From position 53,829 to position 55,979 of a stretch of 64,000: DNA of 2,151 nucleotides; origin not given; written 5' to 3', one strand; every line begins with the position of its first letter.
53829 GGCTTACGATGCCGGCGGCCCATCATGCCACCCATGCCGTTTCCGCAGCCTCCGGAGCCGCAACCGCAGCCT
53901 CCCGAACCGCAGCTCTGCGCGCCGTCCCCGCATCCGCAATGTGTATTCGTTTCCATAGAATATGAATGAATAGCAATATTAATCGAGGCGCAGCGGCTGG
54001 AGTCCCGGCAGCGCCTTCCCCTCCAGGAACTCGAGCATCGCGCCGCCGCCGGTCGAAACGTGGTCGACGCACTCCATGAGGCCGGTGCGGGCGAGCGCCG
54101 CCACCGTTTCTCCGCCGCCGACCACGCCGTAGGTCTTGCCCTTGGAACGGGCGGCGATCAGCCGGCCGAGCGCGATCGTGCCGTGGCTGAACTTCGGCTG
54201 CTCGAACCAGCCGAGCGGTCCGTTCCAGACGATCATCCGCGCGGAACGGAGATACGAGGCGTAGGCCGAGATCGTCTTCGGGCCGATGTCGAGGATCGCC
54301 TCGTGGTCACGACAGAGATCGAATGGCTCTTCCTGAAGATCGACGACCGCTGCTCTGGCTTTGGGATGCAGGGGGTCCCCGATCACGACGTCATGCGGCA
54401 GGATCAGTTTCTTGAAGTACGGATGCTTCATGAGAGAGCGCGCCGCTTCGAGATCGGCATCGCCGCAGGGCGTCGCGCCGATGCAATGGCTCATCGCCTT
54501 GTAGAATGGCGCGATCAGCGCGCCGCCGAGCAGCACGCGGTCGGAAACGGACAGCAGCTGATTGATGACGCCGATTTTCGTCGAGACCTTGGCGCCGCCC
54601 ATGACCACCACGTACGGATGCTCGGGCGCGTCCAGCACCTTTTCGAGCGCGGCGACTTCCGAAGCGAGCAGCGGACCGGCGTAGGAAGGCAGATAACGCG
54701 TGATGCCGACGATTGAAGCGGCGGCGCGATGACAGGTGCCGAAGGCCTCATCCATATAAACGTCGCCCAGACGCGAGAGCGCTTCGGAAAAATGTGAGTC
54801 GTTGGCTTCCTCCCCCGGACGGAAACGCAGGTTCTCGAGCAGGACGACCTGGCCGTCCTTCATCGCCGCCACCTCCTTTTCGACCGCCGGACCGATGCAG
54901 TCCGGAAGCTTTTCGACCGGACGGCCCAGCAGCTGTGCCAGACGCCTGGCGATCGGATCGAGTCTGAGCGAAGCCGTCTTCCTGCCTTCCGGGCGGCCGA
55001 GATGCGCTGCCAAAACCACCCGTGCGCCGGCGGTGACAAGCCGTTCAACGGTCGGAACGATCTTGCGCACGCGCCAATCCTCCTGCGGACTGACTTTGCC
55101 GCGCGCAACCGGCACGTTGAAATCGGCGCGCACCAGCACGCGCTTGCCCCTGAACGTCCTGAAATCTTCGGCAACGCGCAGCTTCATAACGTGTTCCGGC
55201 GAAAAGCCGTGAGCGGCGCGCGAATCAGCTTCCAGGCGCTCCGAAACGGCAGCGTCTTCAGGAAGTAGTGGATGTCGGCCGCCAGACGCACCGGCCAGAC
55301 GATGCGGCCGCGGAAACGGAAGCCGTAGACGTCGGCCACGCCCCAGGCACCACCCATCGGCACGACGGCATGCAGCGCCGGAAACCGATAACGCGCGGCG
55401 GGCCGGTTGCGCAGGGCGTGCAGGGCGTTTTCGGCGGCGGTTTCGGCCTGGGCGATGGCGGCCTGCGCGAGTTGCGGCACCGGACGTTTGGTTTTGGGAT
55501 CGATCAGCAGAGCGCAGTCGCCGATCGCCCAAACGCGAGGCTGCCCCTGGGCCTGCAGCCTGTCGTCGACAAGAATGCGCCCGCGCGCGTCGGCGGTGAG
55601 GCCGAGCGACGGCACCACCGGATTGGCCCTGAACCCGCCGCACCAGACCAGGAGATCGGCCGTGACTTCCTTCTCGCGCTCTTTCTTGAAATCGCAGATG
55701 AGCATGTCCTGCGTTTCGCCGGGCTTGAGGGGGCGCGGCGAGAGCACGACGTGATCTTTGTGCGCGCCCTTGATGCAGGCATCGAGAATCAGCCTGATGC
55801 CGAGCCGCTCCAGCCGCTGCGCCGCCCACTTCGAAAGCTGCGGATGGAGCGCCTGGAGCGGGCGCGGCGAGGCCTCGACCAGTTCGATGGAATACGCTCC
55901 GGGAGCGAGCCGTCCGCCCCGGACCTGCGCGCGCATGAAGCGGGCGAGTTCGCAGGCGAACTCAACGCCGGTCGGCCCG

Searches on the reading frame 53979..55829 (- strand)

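Call 70: search_protein_families(library=ncbifam, proteins=[window:53979-55829:-], max_evalue=0.00001)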
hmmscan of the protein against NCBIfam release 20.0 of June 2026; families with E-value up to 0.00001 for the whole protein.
window:53979-55829:- (616 aa): 1 family
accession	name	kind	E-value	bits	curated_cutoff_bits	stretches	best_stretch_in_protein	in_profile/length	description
NF010569.0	PRK13962.1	equivalog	1.4e-121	406.7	883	1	220-613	6-391/645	bifunctional phosphoglycerate kinase/triosephosphate isomerase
